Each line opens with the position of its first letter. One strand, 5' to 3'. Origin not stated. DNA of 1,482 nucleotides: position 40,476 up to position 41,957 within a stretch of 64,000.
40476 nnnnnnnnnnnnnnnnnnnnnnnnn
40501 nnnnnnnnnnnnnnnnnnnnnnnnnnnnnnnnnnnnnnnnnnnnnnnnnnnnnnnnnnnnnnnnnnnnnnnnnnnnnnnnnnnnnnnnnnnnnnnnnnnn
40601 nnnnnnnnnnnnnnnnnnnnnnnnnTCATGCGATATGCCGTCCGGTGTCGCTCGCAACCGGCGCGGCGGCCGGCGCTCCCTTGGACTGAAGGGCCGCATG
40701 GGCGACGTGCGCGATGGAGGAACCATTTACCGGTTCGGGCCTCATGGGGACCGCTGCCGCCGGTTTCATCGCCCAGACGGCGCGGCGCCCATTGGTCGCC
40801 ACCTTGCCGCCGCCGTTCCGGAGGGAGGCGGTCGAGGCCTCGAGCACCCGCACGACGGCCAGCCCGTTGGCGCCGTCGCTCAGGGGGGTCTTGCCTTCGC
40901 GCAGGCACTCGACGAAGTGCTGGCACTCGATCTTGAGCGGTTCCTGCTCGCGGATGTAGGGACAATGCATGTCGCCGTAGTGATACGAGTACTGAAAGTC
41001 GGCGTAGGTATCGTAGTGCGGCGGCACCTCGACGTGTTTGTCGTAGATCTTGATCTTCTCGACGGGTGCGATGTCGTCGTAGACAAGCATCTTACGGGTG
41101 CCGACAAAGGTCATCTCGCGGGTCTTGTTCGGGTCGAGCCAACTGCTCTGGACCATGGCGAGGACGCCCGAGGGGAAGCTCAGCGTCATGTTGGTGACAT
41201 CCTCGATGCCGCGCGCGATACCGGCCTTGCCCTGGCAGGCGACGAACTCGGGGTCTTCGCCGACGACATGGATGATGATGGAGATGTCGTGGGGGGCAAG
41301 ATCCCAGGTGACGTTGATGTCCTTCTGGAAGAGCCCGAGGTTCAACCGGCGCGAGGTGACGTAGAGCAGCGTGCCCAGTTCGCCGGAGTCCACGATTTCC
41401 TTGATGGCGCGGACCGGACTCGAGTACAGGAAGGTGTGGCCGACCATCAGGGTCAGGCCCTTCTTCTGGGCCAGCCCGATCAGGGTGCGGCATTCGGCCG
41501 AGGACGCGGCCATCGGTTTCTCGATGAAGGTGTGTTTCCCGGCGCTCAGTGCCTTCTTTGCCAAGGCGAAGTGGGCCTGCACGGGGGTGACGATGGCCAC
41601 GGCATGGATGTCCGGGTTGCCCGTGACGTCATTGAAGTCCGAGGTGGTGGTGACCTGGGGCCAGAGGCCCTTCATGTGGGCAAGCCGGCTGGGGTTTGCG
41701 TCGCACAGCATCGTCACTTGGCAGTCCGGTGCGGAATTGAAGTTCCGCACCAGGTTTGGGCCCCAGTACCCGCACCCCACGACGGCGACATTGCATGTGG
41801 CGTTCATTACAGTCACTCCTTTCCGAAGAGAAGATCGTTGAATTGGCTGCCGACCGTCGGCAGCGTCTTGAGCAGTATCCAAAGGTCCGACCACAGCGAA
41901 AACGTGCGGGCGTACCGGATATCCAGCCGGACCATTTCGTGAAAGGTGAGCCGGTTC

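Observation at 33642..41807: Complete WbpA/WbpB/WbpE/WbpD-like set predicts a 2,3-diacetamido-2,3-dideoxy-hexuronic acid in this EPS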

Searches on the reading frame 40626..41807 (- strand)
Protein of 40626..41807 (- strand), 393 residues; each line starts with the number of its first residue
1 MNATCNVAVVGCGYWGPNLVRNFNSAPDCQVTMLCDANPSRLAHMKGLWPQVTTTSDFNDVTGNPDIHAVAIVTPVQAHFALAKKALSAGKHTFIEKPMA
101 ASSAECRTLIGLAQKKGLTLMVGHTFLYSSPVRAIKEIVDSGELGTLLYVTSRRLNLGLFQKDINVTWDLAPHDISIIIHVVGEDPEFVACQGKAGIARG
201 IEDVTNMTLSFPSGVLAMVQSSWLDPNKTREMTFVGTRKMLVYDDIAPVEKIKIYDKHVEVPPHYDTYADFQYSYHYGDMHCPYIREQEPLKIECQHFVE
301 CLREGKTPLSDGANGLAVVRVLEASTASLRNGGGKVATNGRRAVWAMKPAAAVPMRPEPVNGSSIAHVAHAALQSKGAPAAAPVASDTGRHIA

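Call 6: search_protein_families(library=pfam, proteins=[window:40626-41807:-], max_evalue=0.001)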
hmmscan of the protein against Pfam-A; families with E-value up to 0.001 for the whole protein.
window:40626-41807:- (393 aa): 4 families
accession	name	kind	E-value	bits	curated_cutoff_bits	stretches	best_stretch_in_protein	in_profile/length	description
PF01408.29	GFO_IDH_MocA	-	4.7e-26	92.3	24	1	6-124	2-120/120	Oxidoreductase family, NAD-binding Rossmann fold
PF22725.1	GFO_IDH_MocA_C3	-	1.1e-15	58.1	27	1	132-241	1-123/124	GFO/IDH/MocA C-terminal domain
PF02894.22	GFO_IDH_MocA_C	-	4.4e-11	43.4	22.9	1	136-336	1-216/218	Oxidoreductase family, C-terminal alpha/beta domain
PF03447.22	NAD_binding_3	-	0.00092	20.3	24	0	11-122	1-115/116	Homoserine dehydrogenase, NAD binding domain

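Call 7: search_protein_families(library=ncbifam, proteins=[window:40626-41807:-], max_evalue=0.001)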
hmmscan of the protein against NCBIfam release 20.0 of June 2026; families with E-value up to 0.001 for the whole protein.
window:40626-41807:- (393 aa): 9 families
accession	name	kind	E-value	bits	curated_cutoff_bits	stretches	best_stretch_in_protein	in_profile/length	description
NF040723.1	UDP-GlcNAcDh_Arch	equivalog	5.8e-47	160.7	450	2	6-258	2-250/302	UDP-N-acetylglucosamine 3-dehydrogenase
TIGR04380.1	myo_inos_iolG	equivalog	3.3e-28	98.5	355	1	5-223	2-231/330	inositol 2-dehydrogenase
NF041392.1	XylDh_Gfo6_Halo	equivalog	5.2e-19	68.2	350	1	3-154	15-170/350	D-xylose 1-dehydrogenase Gfo6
NF008607.0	PRK11579.1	subfamily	5.6e-19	68.3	330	1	2-153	2-151/346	oxidoreductase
NF007574.0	PRK10206.1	equivalog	1.1e-16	60.8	352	1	50-152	49-151/345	oxidoreductase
NF052479.1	LevoglcsnDh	equivalog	3.8e-16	58.7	650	1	33-151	40-158/386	levoglucosan dehydrogenase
NF058561.1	BT_2158_fam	equivalog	5.3e-14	51.7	750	1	5-150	36-180/487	glycoside 3-dehydrogenase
NF058563.1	BT_2159_fam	equivalog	9.1e-12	44.6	650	1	6-158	2-154/350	disaccharide 3-dehydrogenase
NF052679.1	InsChiInosDhIolG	equivalog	1.5e-11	43.9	540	1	6-187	4-190/343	bifunctional inositol 2-dehydrogenase/D-chiro-inositol 1-dehydrogenase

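Call 8: search_solved_structures(query=window:40626-41807:-, max_evalue=1e-10, show_alignments=3)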
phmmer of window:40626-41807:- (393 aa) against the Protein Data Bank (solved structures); distinct sequences matched with E-value up to 1e-10: 39.
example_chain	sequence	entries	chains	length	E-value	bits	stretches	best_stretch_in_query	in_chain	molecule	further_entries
3c1a_A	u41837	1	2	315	3.4e-28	101.8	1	2-324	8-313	Putative oxidoreductase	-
5a02_A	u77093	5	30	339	1.3e-20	76.9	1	7-223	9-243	ALDOSE-ALDOSE OXIDOREDUCTASE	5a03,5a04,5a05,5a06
3ec7_A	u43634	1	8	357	5.4e-18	68.3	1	4-190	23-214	Putative Dehydrogenase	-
7bvj_A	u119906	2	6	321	3.2e-17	65.7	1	65-231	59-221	Oxidoreductase, NAD-binding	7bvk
6o15_A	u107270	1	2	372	1e-16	64.1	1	6-220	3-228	Uncharacterized oxidoreductase YjhC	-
7wzd_A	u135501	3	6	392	2e-16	63.1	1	9-151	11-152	4,5-dihydroxyphthalate dehydrogenase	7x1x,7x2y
3e82_A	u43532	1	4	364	2.6e-16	62.7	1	2-168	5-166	Putative oxidoreductase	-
1evj_A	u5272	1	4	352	6.9e-16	61.3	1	7-156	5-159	GLUCOSE-FRUCTOSE OXIDOREDUCTASE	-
3f4l_A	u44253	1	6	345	3.9e-15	58.8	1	48-152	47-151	Putative oxidoreductase yhhX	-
1ofg_A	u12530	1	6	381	4.7e-15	58.6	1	7-156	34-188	GLUCOSE-FRUCTOSE OXIDOREDUCTASE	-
1ryd_A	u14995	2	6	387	5e-15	58.5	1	7-156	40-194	glucose-fructose oxidoreductase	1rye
1h6a_A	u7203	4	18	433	6.8e-15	58.1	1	7-156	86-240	PRECURSOR FORM OF GLUCOSE-FRUCTOSE OXIDOREDUCTASE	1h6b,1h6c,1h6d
4fb5_A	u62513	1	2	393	1.4e-14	57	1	23-151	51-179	Probable oxidoreductase protein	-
7xr9_A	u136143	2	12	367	2.1e-14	56.4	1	6-151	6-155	DgpA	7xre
5uhw_A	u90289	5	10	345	3e-14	55.9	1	6-332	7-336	Oxidoreductase protein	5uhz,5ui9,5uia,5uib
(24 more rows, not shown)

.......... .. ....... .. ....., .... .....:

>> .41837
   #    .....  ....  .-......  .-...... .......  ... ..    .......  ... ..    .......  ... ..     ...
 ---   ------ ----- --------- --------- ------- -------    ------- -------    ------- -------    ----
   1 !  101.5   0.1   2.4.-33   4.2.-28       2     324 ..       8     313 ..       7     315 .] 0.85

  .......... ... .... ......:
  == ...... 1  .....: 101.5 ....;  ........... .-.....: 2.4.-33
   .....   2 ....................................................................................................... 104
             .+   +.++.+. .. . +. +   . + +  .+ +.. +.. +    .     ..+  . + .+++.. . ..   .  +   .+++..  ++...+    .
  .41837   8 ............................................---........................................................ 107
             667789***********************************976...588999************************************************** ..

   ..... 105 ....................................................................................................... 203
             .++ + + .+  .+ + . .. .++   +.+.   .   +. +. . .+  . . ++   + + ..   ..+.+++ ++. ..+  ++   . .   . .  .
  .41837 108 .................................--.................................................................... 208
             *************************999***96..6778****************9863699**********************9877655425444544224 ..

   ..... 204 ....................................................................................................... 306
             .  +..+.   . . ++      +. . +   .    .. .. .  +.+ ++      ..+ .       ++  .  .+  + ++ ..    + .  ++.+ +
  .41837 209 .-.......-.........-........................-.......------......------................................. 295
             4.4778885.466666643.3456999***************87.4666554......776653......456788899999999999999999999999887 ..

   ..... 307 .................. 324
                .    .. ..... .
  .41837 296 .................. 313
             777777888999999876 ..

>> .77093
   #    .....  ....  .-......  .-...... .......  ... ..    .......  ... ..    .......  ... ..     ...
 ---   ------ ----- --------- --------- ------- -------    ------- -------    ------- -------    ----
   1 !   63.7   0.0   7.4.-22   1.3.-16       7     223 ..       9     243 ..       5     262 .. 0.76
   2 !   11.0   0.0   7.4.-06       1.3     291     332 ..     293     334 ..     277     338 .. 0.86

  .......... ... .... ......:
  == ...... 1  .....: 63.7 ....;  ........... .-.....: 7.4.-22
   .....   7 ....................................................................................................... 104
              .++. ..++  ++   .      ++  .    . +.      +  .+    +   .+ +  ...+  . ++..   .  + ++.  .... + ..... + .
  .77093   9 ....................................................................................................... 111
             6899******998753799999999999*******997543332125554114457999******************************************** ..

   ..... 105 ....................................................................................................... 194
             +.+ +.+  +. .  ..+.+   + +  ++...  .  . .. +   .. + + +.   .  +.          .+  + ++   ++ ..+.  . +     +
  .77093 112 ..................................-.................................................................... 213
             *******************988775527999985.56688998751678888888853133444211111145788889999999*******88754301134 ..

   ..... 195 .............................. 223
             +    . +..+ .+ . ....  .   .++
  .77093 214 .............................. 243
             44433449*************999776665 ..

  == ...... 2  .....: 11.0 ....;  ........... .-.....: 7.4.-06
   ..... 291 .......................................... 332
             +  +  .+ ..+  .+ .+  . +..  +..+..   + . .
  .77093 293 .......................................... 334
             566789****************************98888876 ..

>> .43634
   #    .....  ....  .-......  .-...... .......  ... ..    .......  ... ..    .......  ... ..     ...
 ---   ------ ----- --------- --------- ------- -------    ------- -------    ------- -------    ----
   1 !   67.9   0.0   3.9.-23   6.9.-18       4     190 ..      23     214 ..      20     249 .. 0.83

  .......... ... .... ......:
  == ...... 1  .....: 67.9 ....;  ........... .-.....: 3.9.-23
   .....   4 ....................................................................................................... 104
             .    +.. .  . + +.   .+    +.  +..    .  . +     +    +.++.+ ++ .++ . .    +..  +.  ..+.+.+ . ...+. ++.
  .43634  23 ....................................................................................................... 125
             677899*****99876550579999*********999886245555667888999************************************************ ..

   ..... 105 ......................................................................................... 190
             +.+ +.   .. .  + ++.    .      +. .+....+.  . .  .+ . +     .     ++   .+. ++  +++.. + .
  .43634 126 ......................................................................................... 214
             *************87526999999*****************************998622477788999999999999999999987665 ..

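Call 12: find_encoding_contigs(protein=window:40626-41807:-, flank=10000, max_places=6)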
Protein window:40626-41807:- (393 aa): no gene with exactly this product is on record in the collection.

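Call 13: find_homologous_proteins(query=window:40626-41807:-, max_evalue=1e-10)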
Query window:40626-41807:- (393 aa): 8000 proteins with E <= 1e-10 among 8000 candidates; the best 120 are listed.
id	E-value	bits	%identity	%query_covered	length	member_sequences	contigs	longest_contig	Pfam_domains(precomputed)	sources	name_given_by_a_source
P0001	7.5e-268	906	100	100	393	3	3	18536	PF01408.29,PF22725.2,PF02894.23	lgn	-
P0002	3.2e-179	614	75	89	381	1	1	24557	PF01408.29,PF22725.2,PF02894.23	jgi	jgi:predicted dehydrogenase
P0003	8.4e-165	566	67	91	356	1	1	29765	PF01408.29,PF22725.2,PF02894.23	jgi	jgi:predicted dehydrogenase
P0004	5.9e-163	560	67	88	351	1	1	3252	PF01408.29,PF22725.2,PF02894.23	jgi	-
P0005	2.8e-161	555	70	84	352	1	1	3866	PF01408.29,PF22725.2,PF02894.23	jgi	jgi:predicted dehydrogenase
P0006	1.5e-159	549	67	87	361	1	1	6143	PF01408.29,PF22725.2,PF02894.23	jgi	jgi:predicted dehydrogenase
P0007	1.9e-158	546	67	86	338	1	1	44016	PF01408.29,PF22725.2,PF02894.23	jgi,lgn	jgi:predicted dehydrogenase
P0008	2.9e-157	542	68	84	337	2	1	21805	PF01408.29,PF22725.2,PF02894.23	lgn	-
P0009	3.4e-156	538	70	84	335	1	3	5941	PF01408.29,PF22725.2,PF02894.23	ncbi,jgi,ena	-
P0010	6.2e-156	537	67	85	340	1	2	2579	PF01408.29,PF22725.2,PF02894.23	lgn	-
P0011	4.1e-155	535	65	85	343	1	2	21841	PF01408.29,PF22725.2,PF02894.23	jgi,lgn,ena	-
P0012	6.0e-155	534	66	85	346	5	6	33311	PF01408.29,PF22725.2,PF02894.23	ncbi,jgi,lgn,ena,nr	ncbi:MAG TPA: Gfo/Idh/MocA family oxidoreductase [Phycisphaerales bacterium]|nr:Gfo/Idh/MocA family 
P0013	1.8e-154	532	66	86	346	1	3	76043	PF01408.29,PF22725.2,PF02894.23,PF03447.23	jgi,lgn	-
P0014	2.9e-154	532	67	84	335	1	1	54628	PF01408.29,PF22725.2,PF02894.23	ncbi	-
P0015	3.8e-154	531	66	84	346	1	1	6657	PF01408.29,PF22725.2,PF02894.23,PF03447.23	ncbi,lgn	ncbi:MAG: Gfo/Idh/MocA family oxidoreductase [Sedimentisphaerales bacterium]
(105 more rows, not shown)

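Call 14: find_encoding_contigs(protein=P0001, flank=10000, max_places=3)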
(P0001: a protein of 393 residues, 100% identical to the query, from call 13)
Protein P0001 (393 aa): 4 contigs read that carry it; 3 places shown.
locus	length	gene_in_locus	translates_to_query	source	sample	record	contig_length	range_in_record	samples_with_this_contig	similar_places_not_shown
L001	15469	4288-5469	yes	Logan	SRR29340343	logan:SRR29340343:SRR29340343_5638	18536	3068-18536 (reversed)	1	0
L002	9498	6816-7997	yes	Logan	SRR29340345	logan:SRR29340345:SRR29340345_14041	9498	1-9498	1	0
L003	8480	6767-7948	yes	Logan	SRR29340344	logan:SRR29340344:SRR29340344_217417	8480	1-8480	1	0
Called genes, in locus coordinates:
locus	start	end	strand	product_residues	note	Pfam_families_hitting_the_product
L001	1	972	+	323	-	?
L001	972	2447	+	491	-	PF13191:AAA_16, PF13604:AAA_30 (faint), PF13401:AAA_22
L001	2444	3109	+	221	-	-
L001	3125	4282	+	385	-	PF02397:Bac_transf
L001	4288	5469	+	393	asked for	PF01408:GFO_IDH_MocA, PF02894:GFO_IDH_MocA_C, PF22725:GFO_IDH_MocA_C3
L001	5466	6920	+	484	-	PF01943:Polysacc_synt (weak)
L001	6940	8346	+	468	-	PF04932:Wzy_C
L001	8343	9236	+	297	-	PF00535:Glycos_transf_2, PF13641:Glyco_tranf_2_3 (weak)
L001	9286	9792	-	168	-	-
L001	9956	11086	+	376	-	PF00155:Aminotran_1_2, PF01041:DegT_DnrJ_EryC1, PF01212:Beta_elim_lyase (weak), PF00266:Aminotran_5 (weak)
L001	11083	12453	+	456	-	PF01210:NAD_Gly3P_dh_N (weak), PF03721:UDPG_MGDP_dh_N, PF00984:UDPG_MGDP_dh, PF03720:UDPG_MGDP_dh_C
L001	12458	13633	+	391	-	PF13439:Glyco_transf_4, PF13579:Glyco_trans_4_4, PF00534:Glycos_transf_1, PF13692:Glyco_trans_1_4, PF13524:Glyco_trans_1_2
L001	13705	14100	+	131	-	-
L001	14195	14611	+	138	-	-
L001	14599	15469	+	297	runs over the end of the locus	PF01522:Polysacc_deac_1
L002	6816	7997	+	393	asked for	PF01408:GFO_IDH_MocA, PF02894:GFO_IDH_MocA_C, PF22725:GFO_IDH_MocA_C3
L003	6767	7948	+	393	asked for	PF01408:GFO_IDH_MocA, PF02894:GFO_IDH_MocA_C, PF22725:GFO_IDH_MocA_C3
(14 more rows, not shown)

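Call 15: find_encoding_contigs(protein=P0002, flank=10000, max_places=2)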
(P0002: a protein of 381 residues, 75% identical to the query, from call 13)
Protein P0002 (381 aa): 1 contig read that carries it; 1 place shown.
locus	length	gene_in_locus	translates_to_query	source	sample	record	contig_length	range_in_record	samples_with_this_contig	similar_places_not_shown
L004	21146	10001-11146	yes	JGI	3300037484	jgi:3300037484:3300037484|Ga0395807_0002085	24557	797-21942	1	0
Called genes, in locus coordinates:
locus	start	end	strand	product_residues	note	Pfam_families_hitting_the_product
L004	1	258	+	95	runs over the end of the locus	-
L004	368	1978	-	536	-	PF22842:Pel9A-like_beta_helix, PF07602:DUF1565, PF13229:Beta_helix (faint), PF05048:NosD (faint), PF18884:TSP3_bac (weak)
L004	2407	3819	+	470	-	PF00158:Sigma54_activat, PF14532:Sigma54_activ_2, PF07728:AAA_5 (weak), PF25601:AAA_lid_14, PF18024:HTH_50 (weak), PF02954:HTH_8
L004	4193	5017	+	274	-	PF02563:Poly_export, PF10531:SLBB, PF22461:SLBB_2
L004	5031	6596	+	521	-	PF13807:GNVR (weak)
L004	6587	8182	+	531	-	PF13191:AAA_16, PF13604:AAA_30 (weak), PF25199:nSTAND_NTPase5 (faint), PF13245:AAA_19 (weak), PF13401:AAA_22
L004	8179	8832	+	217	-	-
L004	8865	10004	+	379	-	PF02397:Bac_transf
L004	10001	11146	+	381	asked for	PF01408:GFO_IDH_MocA, PF02894:GFO_IDH_MocA_C, PF22725:GFO_IDH_MocA_C3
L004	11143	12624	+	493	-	PF01943:Polysacc_synt, PF13440:Polysacc_synt_3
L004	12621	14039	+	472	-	PF04932:Wzy_C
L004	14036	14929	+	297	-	PF00535:Glycos_transf_2, PF13641:Glyco_tranf_2_3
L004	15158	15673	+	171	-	PF25084:LbH_EIF2B (weak), PF00132:Hexapep, PF25087:GMPPB_C (faint), PF00132:Hexapep, PF14602:Hexapep_2 (weak)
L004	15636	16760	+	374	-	PF00155:Aminotran_1_2, PF01041:DegT_DnrJ_EryC1, PF00266:Aminotran_5 (faint), PF01212:Beta_elim_lyase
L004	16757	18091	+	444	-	PF01210:NAD_Gly3P_dh_N (weak), PF03446:NAD_binding_2, PF03721:UDPG_MGDP_dh_N, PF00984:UDPG_MGDP_dh, PF03720:UDPG_MGDP_dh_C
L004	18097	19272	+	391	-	PF13439:Glyco_transf_4, PF13579:Glyco_trans_4_4, PF00534:Glycos_transf_1, PF13692:Glyco_trans_1_4, PF13524:Glyco_trans_1_2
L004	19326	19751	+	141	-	-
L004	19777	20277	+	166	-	-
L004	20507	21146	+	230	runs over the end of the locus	PF01522:Polysacc_deac_1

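Call 22: find_related_loci(query=window:40626-41807:-, collection=genome_contigs, flank=10000)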
Query window:40626-41807:- (393 aa) in genome_contigs; peptide patterns used: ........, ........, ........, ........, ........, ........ (x = any residue, [..] = any of these).
599 stretches matched a pattern (row limit reached: there are more); 560 encode a relative of the query (tblastn E <= 1e-3); the best 80 are kept; 80 distinct loci.
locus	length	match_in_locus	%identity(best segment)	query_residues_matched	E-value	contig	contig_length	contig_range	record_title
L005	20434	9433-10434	64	3-336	4e-156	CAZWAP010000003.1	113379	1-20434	MAG TPA_asm: uncultured Pirellulales bacterium isolate binchicken_co19_376 genome assembly, contig: NODE_77_length_11337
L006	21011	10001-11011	62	6-342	3e-156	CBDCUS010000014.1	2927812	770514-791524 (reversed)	MAG: Candidatus Scalinduaceae bacterium isolate 06c2e644-e4ca-4b95-b966-bf5aaa188cb2 genome assembly, contig: contig_14,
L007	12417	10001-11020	63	1-340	2e-153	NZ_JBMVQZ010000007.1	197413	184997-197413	Limisphaera sp. 4302-co NODE_7, whole genome shotgun sequence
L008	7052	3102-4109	62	1-336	9e-151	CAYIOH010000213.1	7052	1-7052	MAG TPA_asm: uncultured Bifidobacteriaceae bacterium isolate ERP119705_co25_34 genome assembly, contig: NODE_11905_lengt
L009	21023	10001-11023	60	1-340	2e-150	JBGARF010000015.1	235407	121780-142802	MAG: Limisphaerales bacterium isolate MAG_MBR_H10.46 MBRH10-46_opera_contig_214, whole genome shotgun sequence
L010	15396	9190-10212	60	1-341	2e-150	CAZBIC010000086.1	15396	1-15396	MAG TPA_asm: uncultured Bifidobacterium sp. isolate SRP302895_co1_406 genome assembly, contig: NODE_7337_length_15396_co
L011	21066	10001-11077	58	1-359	6e-150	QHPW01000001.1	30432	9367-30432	MAG: Verrucomicrobia bacterium isolate AV2 14_0903_13_30cm_scaffold_62185_curated, whole genome shotgun sequence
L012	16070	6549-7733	56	1-388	6e-150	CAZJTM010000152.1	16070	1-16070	MAG TPA_asm: uncultured Verrucomicrobiota bacterium isolate binchicken_co190_420 genome assembly, contig: NODE_6184_leng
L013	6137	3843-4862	62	6-343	2e-150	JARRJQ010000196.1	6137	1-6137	MAG: Desulfobacterales bacterium isolate Spart_024_MAG scaffold_15285, whole genome shotgun sequence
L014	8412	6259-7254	63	6-337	1e-149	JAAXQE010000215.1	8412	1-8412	MAG: Geopsychrobacter sp. isolate MAG-BB-03-B NODE_453_length_8412_cov_33.614814, whole genome shotgun sequence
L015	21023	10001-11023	59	1-341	9e-149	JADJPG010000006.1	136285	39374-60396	MAG: Verrucomicrobia bacterium isolate Fred_18-Q3-R57-64_BATAC.349 tig00011801-10-1362800, whole genome shotgun sequence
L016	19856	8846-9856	61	1-337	5e-149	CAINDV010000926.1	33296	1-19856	MAG: uncultured Verrucomicrobia bacterium isolate Loclat_bin-20771 genome assembly, contig: bin-20771:0926/1379, whole g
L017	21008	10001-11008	60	1-336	9e-149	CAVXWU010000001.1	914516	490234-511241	MAG: uncultured Verrucomicrobiae bacterium isolate MFD04944.bin.1.206 genome assembly, contig: contig_13458, whole genom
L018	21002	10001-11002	59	3-336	1e-148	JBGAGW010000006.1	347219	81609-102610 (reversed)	MAG: Limisphaerales bacterium isolate MAG_MBR_H125.2 MBRH125-2_opera_contig_224, whole genome shotgun sequence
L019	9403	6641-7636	62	6-337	2e-148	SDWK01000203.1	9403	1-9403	MAG: Shewanella sp. isolate MAG-BB-1 scaffold_541, whole genome shotgun sequence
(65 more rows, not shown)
